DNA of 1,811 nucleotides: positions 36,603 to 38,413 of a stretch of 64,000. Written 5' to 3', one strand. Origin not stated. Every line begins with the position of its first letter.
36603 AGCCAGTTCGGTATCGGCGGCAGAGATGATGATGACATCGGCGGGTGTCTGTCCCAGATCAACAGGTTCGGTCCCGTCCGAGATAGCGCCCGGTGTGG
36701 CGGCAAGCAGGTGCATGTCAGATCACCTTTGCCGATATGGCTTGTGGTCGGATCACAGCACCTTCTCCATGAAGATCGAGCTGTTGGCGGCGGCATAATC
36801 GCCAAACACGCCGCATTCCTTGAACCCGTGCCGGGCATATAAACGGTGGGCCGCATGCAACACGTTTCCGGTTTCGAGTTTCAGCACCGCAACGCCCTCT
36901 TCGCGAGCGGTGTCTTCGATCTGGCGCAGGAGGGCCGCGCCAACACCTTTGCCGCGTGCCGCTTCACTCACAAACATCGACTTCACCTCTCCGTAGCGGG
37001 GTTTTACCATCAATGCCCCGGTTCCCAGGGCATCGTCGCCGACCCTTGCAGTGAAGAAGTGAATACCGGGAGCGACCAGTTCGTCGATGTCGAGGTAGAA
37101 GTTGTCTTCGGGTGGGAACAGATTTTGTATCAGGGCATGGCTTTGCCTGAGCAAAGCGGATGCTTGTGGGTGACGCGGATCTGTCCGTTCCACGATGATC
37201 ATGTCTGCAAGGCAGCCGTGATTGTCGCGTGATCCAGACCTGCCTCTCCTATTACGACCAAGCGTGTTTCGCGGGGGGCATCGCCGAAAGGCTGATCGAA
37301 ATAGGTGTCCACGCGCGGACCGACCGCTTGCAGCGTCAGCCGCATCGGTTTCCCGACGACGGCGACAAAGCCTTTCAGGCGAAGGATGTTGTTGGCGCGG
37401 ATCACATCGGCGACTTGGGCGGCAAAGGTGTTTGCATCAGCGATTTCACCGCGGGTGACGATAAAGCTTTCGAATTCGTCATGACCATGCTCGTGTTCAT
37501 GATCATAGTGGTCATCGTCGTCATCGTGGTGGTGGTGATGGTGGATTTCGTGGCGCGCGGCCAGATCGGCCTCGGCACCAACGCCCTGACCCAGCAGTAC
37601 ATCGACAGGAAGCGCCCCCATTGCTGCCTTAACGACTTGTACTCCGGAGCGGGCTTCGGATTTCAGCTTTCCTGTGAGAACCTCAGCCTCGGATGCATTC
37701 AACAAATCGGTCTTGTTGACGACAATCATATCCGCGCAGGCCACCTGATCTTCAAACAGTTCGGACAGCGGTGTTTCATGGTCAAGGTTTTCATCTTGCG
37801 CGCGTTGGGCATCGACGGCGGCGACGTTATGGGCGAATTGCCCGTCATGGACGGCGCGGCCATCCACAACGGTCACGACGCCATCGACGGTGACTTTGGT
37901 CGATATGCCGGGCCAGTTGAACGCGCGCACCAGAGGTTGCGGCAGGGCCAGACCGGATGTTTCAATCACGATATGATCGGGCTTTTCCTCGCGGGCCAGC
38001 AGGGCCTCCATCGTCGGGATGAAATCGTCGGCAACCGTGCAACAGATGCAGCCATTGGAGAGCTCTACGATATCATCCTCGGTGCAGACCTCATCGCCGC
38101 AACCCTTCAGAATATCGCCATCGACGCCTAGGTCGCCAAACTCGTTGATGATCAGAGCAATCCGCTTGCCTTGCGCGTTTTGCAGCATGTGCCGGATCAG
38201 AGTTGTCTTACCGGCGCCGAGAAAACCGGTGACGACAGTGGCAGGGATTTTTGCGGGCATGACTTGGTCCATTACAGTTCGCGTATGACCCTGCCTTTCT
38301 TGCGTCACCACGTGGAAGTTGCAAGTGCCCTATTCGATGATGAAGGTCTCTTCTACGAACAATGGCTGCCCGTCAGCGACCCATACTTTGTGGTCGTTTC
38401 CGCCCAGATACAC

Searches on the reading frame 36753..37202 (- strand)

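Call 4: search_protein_families(library=pfam, proteins=[window:36753-37202:-], max_evalue=1)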
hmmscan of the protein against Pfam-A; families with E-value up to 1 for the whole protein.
window:36753-37202:- (149 aa): 8 families
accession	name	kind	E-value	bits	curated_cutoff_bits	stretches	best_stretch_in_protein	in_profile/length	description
PF00583.31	Acetyltransf_1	-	4.7e-17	62.8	20.7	1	32-127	19-116/116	Acetyltransferase (GNAT) family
PF13508.13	Acetyltransf_7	-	1.2e-14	54.8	27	1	46-129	2-84/84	Acetyltransferase (GNAT) domain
PF13673.13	Acetyltransf_10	-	2.8e-10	40.7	23.6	1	44-131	28-111/128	Acetyltransferase (GNAT) domain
PF14542.12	Acetyltransf_CG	-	0.00011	22.6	30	1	74-107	28-61/80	GCN5-related N-acetyl-transferase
PF12568.14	PanZ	-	0.00012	22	22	1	41-120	32-109/128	Acetyltransferase (GNAT) domain, PanZ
PF08445.16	FR47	-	0.00043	20.7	22.1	1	64-129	15-79/86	FR47-like protein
PF13480.13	Acetyltransf_6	-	0.013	16.1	22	1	25-113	46-138/143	Acetyltransferase (GNAT) domain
PF13420.13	Acetyltransf_4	-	0.13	12.7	24.3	1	44-138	46-145/155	Acetyltransferase (GNAT) domain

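Call 5: search_protein_families(library=ncbifam, proteins=[window:36753-37202:-], max_evalue=1)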
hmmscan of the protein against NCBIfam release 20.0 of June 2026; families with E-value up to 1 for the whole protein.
window:36753-37202:- (149 aa): 33 families (the best 25 are shown)
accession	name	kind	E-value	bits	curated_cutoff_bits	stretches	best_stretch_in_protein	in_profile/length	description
TIGR01575.1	rimI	equivalog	2.4e-12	47.1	86.4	1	40-137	25-122/132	ribosomal protein S18-alanine N-acetyltransferase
NF040503.1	resist_ArsN1a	equivalog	8.5e-10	38.6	170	1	75-137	81-143/159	arsinothricin resistance N-acetyltransferase ArsN1 family A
NF040501.1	resist_ArsN2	equivalog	1.1e-09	38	125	1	37-129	14-103/133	arsenic resistance N-acetyltransferase ArsN2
NF000487.1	stat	exception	1.1e-08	34.8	420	1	76-132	110-166/189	streptothricin N-acetyltransferase STAT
NF007530.0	PRK10146.1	equivalog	9.8e-08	32.4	142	1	70-129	76-135/144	aminoalkylphosphonate N-acetyltransferase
NF005921.0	PRK07922.1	equivalog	7.8e-07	28.9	180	1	50-130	49-126/170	amino-acid N-acetyltransferase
NF005840.0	PRK07757.1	equivalog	3.4e-06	27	154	1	48-107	43-103/153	N-acetyltransferase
NF000359.1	sat3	exception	8.8e-06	25.9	360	1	34-131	54-156/180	streptothricin N-acetyltransferase Sat3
NF000482.1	AAC_3_XI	exception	9.2e-06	25.5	300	1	74-128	79-133/148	aminoglycoside N-acetyltransferase AAC(3)-XI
NF002959.0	PRK03624.1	equivalog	1.2e-05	25.1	124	1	31-129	32-131/147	GNAT family acetyltransferase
NF033213.1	matur_PanM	equivalog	2.9e-05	23.9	68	1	39-99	31-91/130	aspartate 1-decarboxylase autocleavage activator PanM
NF007025.1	PRK09491.1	equivalog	0.00021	21.3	173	1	78-137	70-129/145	ribosomal protein S18-alanine N-acetyltransferase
NF003641.0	PRK05279.1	equivalog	0.00046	19.2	344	1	60-130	347-415/441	amino-acid N-acetyltransferase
NF033078.2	AAC_6p_Ia_fam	equivalog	0.00058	19.8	265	1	71-113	76-118/181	AAC(6')-Ia family aminoglycoside 6'-N-acetyltransferase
NF033150.1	AAC_6p_A49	exception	0.0012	18.6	410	1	66-113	69-119/184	aminoglycoside 6'-N-acetyltransferase AacA49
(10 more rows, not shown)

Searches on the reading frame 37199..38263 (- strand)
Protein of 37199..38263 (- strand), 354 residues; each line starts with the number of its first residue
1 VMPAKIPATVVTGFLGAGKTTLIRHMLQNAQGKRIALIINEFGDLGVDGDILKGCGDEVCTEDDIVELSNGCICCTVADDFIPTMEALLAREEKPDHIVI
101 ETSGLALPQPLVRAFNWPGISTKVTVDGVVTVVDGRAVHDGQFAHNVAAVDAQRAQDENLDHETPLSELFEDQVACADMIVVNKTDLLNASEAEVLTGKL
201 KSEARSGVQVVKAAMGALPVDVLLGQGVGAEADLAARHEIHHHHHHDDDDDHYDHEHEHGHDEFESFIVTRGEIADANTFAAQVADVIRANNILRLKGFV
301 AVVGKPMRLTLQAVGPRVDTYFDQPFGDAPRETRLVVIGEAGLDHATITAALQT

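Call 4: search_protein_families(library=pfam, proteins=[window:37199-38263:-], max_evalue=1)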
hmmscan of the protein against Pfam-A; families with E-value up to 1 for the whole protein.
window:37199-38263:- (354 aa): 14 families
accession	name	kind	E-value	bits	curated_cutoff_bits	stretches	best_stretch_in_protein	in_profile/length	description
PF02492.25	cobW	-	3.9e-58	196.4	20.7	1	7-201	1-170/180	CobW/HypB/UreG, nucleotide-binding domain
PF07683.19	CobW_C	-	2.9e-15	56.3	22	1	264-353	1-91/94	Cobalamin synthesis protein cobW C-terminal domain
PF13401.12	AAA_22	-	0.0066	17.2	27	1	9-34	8-35/130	AAA domain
PF03308.22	MeaB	-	0.01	15.3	23.1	0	11-38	38-67/273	Methylmalonyl Co-A mutase-associated GTPase MeaB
PF02367.23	TsaE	-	0.011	16.1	26.6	1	10-31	25-46/128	Threonylcarbamoyl adenosine biosynthesis protein TsaE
PF01443.25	Viral_helicase1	-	0.014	15.6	21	1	9-29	1-21/228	Viral superfamily 1 RNA helicase core domain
PF13191.12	AAA_16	-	0.017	16.1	32.6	1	7-42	25-60/167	AAA ATPase domain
PF03193.22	RsgA_GTPase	-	0.025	14.8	30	0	9-31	109-131/174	RsgA GTPase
PF10986.14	ZrgA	-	0.041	14.3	27.4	1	232-265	74-107/161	ZrgA family zinc uptake protein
PF00025.27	Arf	-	0.13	12.1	22.3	0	166-204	104-144/174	ADP-ribosylation factor family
PF00009.33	GTP_EFTU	-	0.17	11.9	26.5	0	7-31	4-28/188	Elongation factor Tu GTP binding domain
PF10412.15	TrwB_AAD_bind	-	0.17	11.2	20.5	1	9-39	18-48/387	Type IV secretion-system coupling protein DNA-binding domain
PF13173.12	AAA_14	-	0.18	12.3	27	1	7-33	3-30/129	AAA domain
PF25199.1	nSTAND_NTPase5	-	0.19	12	34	0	7-33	42-69/145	Novel STAND NTPase 5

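Call 5: search_protein_families(library=ncbifam, proteins=[window:37199-38263:-], max_evalue=1)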
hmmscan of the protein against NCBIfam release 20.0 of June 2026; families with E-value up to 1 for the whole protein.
window:37199-38263:- (354 aa): 13 families
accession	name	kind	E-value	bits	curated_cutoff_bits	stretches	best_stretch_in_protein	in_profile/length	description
TIGR02475.1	CobW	equivalog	5.8e-150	498.9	332.1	1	4-352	2-342/342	cobalamin biosynthesis protein CobW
NF038288.1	chaper_GTP_ZigA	equivalog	4.4e-48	164.1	600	1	6-306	1-294/390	zinc metallochaperone GTPase ZigA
NF008578.0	PRK11537.1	equivalog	5.3e-37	127.7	361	1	5-340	3-302/318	GTPase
NF041053.1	CobW_rel_Se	equivalog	8.7e-16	58.1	180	2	10-137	5-127/195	CobW-related selenoprotein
NF047431.1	hiber_recruit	equivalog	3.1e-11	42.8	375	1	6-208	2-212/402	ribosome hibernation factor-recruiting GTPase MRF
TIGR03015.1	pepcterm_ATPase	hypoth_equivalog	0.00024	20.6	324.5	1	10-36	47-73/269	XrtA/PEP-CTERM system-associated ATPase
TIGR00073.1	hypB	equivalog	0.00028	20.4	121.2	2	13-48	37-70/217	hydrogenase nickel incorporation protein HypB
TIGR00750.1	lao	equivalog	0.0018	17.4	240.75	0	176-205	173-202/300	methylmalonyl Co-A mutase-associated GTPase MeaB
NF007091.2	PRK09545.1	equivalog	0.012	14.8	268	1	237-285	122-168/318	zinc ABC transporter substrate-binding protein ZnuA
NF011062.0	PRK14494.1-1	equivalog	0.033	13.7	323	1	11-48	6-43/231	putative molybdopterin-guanine dinucleotide biosynthesis protein MobB/FeS domain-containing protein protein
TIGR00150.1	T6A_YjeE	equivalog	0.062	13.2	60.1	1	10-29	26-45/135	tRNA (adenosine(37)-N6)-threonylcarbamoyltransferase complex ATPase subunit type 1 TsaE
TIGR00231.1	small_GTP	domain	0.16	11.8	42.5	0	8-30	5-27/164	GTP-binding protein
NF007454.0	PRK10019.1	subfamily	0.16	11.1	195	1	236-279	119-163/283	nickel/cobalt efflux transporter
